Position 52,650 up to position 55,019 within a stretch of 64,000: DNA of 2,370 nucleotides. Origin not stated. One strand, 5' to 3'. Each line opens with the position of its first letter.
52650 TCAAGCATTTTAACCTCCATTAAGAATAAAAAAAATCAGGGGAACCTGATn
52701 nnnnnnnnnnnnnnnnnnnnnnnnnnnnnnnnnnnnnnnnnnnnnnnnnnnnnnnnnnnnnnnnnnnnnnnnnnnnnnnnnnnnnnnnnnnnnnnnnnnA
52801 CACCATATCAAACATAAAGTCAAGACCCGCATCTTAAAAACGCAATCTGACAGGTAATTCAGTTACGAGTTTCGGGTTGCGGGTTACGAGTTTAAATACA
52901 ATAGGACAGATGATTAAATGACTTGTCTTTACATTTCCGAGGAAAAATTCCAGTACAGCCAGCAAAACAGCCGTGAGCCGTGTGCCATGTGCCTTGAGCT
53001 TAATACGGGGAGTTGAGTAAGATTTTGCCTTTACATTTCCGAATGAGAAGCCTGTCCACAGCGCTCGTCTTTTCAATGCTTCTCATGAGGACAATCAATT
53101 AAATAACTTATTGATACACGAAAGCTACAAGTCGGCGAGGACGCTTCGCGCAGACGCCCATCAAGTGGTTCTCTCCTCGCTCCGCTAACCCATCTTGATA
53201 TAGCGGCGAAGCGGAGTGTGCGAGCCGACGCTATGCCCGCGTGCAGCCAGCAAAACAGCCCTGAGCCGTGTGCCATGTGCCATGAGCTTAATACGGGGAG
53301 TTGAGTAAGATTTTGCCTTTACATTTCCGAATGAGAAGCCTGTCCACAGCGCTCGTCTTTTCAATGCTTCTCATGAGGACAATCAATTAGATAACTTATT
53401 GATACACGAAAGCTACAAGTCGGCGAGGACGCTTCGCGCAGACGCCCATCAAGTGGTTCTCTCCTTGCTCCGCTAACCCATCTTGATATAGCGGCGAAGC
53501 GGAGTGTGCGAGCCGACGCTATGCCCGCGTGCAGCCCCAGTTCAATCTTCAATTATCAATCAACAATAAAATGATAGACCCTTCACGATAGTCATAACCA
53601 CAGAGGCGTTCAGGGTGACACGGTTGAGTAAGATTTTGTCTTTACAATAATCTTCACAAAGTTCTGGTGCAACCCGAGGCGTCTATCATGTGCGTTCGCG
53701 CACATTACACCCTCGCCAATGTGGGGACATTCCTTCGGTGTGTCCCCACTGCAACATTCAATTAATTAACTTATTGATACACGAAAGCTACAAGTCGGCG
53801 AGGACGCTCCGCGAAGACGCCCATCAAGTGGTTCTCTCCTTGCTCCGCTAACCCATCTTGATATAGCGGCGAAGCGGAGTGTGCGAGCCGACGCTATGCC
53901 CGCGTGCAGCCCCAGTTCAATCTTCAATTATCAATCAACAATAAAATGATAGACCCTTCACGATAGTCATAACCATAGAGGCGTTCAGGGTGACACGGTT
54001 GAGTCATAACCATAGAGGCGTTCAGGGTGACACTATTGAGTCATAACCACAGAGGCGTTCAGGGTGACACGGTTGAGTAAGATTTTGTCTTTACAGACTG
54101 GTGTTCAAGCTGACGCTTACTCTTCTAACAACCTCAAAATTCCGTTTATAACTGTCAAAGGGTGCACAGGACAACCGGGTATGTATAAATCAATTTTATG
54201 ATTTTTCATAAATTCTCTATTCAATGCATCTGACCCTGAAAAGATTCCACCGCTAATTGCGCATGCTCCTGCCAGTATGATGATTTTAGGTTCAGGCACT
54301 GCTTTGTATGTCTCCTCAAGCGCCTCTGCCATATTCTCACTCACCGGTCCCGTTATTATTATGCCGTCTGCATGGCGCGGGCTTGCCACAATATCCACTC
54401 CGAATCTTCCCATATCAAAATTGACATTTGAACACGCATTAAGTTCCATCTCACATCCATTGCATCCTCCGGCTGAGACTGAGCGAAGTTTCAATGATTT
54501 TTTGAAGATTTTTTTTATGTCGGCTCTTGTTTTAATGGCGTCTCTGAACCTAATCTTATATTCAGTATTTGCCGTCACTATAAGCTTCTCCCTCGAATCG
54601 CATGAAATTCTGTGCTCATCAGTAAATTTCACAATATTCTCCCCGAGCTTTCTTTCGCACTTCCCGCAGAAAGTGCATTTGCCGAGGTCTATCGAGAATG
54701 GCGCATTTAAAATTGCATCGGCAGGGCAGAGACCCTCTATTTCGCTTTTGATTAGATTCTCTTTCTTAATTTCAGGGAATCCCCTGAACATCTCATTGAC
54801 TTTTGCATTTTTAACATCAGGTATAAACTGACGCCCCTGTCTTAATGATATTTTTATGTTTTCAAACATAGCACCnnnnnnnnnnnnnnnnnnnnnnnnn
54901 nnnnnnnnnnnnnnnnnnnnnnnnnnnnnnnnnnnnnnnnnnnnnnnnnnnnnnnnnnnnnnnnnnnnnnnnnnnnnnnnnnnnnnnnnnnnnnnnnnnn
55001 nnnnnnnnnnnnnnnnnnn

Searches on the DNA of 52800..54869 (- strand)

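Call 39: search_rna_families(source=window, start=52800, end=54130, threshold=evalue, max_evalue=10)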
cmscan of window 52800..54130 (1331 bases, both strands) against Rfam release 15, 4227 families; matches with E-value up to 10: 1.
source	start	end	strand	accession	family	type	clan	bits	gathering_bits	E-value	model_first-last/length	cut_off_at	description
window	53731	53816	-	RF03477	MIR862_2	Gene; miRNA;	-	19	71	1.6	1-90/90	no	MIR862_2 microRNA precursor family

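Call 49: search_rna_families(sources=[L133, L123, L129], threshold=gathering)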
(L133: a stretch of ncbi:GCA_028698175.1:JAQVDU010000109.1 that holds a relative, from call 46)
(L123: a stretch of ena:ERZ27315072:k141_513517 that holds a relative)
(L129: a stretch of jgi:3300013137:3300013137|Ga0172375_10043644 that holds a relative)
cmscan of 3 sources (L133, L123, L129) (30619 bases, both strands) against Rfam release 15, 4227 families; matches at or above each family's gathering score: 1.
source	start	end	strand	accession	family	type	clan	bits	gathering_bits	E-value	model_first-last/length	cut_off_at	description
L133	836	942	+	RF00059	TPP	Cis-reg; riboswitch;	-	65.9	54.3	5e-11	1-105/105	no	TPP riboswitch aptamer (THI element)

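Call 79: search_dna_similar(query=window:52852-54095:+, collection=plasmids, mode=distant, max_rows=10)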
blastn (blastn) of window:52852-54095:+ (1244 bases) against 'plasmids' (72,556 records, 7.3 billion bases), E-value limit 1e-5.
No match.

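Call 80: search_dna_similar(query=window:52852-54095:+, collection=phages, mode=distant, max_rows=10)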
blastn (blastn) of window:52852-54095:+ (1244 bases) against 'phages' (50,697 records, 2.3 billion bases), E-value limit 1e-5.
No match.

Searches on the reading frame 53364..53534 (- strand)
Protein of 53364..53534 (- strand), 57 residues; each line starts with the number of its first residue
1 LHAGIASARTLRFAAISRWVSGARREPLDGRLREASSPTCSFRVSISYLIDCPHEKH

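Call 33: find_homologous_proteins(query=window:53364-53534:-, max_evalue=0.01)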
Query seq(57 aa): no candidate shares three 5-residue words with the query. No homologue found.

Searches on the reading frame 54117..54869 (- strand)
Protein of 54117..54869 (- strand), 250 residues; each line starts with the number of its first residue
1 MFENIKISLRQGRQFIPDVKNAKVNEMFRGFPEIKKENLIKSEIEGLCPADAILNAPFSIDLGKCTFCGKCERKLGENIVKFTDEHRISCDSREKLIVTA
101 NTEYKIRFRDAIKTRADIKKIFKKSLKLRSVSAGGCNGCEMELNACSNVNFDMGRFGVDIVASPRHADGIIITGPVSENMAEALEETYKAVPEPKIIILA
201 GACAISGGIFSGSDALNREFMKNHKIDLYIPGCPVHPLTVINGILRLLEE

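Call 11: search_protein_families(library=pfam, proteins=[window:54117-54869:-])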
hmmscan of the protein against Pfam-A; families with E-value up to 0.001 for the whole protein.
window:54117-54869:- (250 aa): 1 family
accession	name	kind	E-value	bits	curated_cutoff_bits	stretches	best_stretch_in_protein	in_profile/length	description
PF01058.29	Oxidored_q6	-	2.2e-28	99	27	1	136-246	1-127/128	NADH ubiquinone oxidoreductase, 20 Kd subunit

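Call 44: find_homologous_proteins(query=window:54117-54869:-, max_evalue=1e-30)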
Query window:54117-54869:- (250 aa): 7999 proteins with E <= 1e-30 among 8000 candidates; the best 120 are listed.
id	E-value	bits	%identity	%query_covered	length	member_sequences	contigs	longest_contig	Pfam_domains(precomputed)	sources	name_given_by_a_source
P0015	7.6e-164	561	100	100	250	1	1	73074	PF01058.30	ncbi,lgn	ncbi:MAG: NADH:ubiquinone oxidoreductase [bacterium]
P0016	6.4e-122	424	73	99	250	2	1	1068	PF01058.30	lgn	-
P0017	1.6e-121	422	73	100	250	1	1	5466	PF01058.30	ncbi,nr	ncbi:MAG: NADH:ubiquinone oxidoreductase [bacterium]|nr:NADH:ubiquinone oxidoreductase [bacterium]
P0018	3.3e-120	418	72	99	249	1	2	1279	PF01058.30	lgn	-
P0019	4.9e-120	417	71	99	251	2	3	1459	PF01058.30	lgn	-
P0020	3.0e-106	372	65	100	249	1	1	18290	PF01058.30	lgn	-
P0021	2.6e-104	366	66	99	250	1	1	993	PF01058.30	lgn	-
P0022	5.4e-102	358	64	99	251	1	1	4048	PF14697.12,PF12837.13,PF00037.33,PF12838.13,PF13237.12,PF01058.30,PF13187.12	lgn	-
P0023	2.3e-101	356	61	99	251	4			PF01058.30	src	-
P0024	5.5e-101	355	62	99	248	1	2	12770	PF01058.30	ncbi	ncbi:MAG: NADH:ubiquinone oxidoreductase [candidate division WOR-3 bacterium]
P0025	4.7e-100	352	63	99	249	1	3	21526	PF01058.30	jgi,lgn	-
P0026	6.5e-100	351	66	99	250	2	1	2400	PF14697.12,PF12837.13,PF00037.33,PF12838.13,PF13237.12,PF01058.30,PF13187.12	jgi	jgi:Ni,Fe-hydrogenase III small subunit/NAD-dependent dihydropyrimidine dehydrogenase PreA subunit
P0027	1.1e-99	351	62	100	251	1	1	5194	PF14697.12,PF12837.13,PF00037.33,PF12838.13,PF13237.12,PF13183.12,PF01058.30,PF13187.12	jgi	-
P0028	1.2e-99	351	61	99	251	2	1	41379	PF01058.30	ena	-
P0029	2.6e-99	350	64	99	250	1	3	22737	PF14697.12,PF12797.13,PF12837.13,PF00037.33,PF13484.12,PF12838.13,PF25160.2,PF13237.12,PF01058.30,PF13187.12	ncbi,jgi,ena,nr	ncbi:MAG TPA: 4Fe-4S binding protein [Candidatus Gastranaerophilales bacterium]|nr:4Fe-4S binding pr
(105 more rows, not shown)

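Call 45: find_encoding_contigs(protein=P0015, flank=10000, max_places=4)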
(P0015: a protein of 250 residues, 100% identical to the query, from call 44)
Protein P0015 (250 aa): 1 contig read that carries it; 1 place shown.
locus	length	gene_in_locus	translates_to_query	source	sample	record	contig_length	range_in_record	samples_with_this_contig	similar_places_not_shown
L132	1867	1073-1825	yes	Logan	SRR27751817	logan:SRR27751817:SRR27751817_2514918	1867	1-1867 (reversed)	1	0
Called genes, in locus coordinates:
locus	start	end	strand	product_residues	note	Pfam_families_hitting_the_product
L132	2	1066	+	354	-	?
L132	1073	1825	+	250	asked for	PF01058:Oxidored_q6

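Call 46: find_encoding_contigs(protein=P0017, flank=10000, max_places=4)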
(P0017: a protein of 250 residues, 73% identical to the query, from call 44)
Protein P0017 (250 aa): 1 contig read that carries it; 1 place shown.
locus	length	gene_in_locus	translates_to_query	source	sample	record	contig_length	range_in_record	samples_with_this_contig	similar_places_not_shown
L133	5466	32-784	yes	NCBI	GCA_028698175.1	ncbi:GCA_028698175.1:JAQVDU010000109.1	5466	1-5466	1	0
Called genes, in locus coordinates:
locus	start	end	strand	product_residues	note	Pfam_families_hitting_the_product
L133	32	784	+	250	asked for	PF01058:Oxidored_q6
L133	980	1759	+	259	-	PF01946:Thi4, PF01266:DAO (faint), PF12831:FAD_oxidored (weak), PF13450:NAD_binding_8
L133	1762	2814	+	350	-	PF17792:ThiD2, PF02581:TMP-TENI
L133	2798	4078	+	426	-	PF01964:ThiC_Rad_SAM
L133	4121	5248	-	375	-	PF13717:Zn_ribbon_4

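Call 47: find_encoding_contigs(protein=P0020, flank=10000, max_places=4)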
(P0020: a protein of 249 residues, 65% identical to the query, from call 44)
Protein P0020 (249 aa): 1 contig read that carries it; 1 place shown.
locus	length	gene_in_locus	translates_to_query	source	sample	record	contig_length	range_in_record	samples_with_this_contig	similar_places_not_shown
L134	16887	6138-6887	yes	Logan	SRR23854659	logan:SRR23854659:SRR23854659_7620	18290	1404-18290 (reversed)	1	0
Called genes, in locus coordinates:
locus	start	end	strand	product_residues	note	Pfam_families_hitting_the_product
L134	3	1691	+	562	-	?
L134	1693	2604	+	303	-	PF00146:NADHdh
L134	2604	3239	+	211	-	-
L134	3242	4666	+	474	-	PF00361:Proton_antipo_M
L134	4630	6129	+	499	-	PF00329:Complex1_30kDa (weak), PF00346:Complex1_49kDa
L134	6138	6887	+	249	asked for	PF01058:Oxidored_q6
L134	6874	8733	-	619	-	PF00037:Fer4, PF12797:Fer4_2 (weak), PF12837:Fer4_6 (weak), PF12838:Fer4_7, PF13187:Fer4_9 (weak), PF14691:Fer4_20, PF07992:Pyr_redox_2, PF13450:NAD_binding_8, +6 more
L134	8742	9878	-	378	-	PF00346:Complex1_49kDa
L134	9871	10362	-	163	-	PF00329:Complex1_30kDa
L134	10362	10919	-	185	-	PF01058:Oxidored_q6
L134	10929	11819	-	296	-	PF00146:NADHdh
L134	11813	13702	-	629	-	PF00361:Proton_antipo_M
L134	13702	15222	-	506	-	PF10125:NADHdeh_related (weak), PF00361:Proton_antipo_M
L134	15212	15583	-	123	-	PF00420:Oxidored_q2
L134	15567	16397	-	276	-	PF20501:MbhE (weak), PF04039:MnhB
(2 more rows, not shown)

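Call 50: find_encoding_contigs(protein=P0024, flank=10000, max_places=3)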
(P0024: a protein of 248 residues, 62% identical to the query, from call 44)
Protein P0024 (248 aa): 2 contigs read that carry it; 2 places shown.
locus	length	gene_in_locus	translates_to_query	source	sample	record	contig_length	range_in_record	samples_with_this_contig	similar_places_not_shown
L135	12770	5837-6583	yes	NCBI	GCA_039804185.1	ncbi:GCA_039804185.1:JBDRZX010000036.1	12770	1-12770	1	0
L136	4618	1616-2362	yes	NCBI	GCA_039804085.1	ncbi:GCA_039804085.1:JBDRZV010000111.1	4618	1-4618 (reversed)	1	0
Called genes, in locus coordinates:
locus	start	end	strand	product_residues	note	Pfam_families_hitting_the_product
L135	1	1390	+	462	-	PF00361:Proton_antipo_M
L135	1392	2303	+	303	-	PF00146:NADHdh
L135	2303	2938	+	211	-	-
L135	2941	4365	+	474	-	PF00361:Proton_antipo_M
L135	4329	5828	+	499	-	PF00329:Complex1_30kDa (weak), PF00346:Complex1_49kDa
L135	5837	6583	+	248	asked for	PF01058:Oxidored_q6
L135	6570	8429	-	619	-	PF00037:Fer4, PF12797:Fer4_2 (weak), PF12837:Fer4_6 (weak), PF12838:Fer4_7, PF13187:Fer4_9 (weak), PF13237:Fer4_10 (weak), PF14691:Fer4_20, PF07992:Pyr_redox_2, +6 more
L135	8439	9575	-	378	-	PF00346:Complex1_49kDa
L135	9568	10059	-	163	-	PF00329:Complex1_30kDa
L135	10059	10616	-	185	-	PF01058:Oxidored_q6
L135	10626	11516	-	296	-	PF00146:NADHdh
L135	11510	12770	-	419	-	PF00361:Proton_antipo_M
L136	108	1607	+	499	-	PF00329:Complex1_30kDa (weak), PF00346:Complex1_49kDa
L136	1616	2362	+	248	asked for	PF01058:Oxidored_q6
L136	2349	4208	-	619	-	PF00037:Fer4, PF12797:Fer4_2 (weak), PF12837:Fer4_6 (weak), PF12838:Fer4_7, PF13187:Fer4_9 (weak), PF13237:Fer4_10 (weak), PF14691:Fer4_20, PF07992:Pyr_redox_2, +7 more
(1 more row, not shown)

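Call 51: find_encoding_contigs(protein=P0025, flank=10000, max_places=3)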
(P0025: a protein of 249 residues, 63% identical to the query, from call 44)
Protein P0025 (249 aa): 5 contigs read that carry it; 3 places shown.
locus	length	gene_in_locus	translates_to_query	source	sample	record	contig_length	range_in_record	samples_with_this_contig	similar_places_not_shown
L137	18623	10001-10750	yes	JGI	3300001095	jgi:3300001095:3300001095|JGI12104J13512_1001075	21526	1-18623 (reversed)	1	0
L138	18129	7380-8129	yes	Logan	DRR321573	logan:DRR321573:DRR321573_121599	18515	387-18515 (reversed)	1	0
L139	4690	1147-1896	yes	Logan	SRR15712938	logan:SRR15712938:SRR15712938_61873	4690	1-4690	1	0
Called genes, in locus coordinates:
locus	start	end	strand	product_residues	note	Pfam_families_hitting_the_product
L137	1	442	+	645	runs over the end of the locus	PF00330:Aconitase, PF00694:Aconitase_C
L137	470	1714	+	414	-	PF00180:Iso_dh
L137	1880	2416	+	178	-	PF01789:PsbP, PF08786:DcrB (faint)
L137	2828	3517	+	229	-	PF12728:HTH_17, PF00359:PTS_EIIA_2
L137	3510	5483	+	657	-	PF00361:Proton_antipo_M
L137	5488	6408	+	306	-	PF00146:NADHdh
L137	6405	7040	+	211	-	-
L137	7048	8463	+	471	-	PF00361:Proton_antipo_M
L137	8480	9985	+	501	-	PF00329:Complex1_30kDa (weak), PF00346:Complex1_49kDa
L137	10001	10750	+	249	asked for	PF01058:Oxidored_q6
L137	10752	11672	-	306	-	PF01063:Aminotran_4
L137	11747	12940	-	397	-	PF00817:IMS, PF21999:IMS_HHH_1, PF11799:IMS_C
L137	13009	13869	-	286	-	PF00491:Arginase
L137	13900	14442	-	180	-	PF01862:PvlArgDC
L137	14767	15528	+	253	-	PF00132:Hexapep (faint)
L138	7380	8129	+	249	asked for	PF01058:Oxidored_q6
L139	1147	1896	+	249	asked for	PF01058:Oxidored_q6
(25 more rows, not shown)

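Call 62: list_cluster_members(proteins=[P0015, P0001])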
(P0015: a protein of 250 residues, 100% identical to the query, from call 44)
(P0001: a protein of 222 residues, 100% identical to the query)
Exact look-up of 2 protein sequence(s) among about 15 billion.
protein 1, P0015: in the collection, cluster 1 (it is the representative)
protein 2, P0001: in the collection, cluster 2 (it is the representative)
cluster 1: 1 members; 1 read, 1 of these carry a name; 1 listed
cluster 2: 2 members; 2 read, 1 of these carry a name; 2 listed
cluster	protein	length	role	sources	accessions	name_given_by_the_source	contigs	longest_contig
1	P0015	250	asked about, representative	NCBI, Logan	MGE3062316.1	MAG: NADH:ubiquinone oxidoreductase [bacterium]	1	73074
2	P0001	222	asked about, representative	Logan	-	-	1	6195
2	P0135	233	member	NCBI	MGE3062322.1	MAG: PTS sugar transporter subunit IIA [bacterium]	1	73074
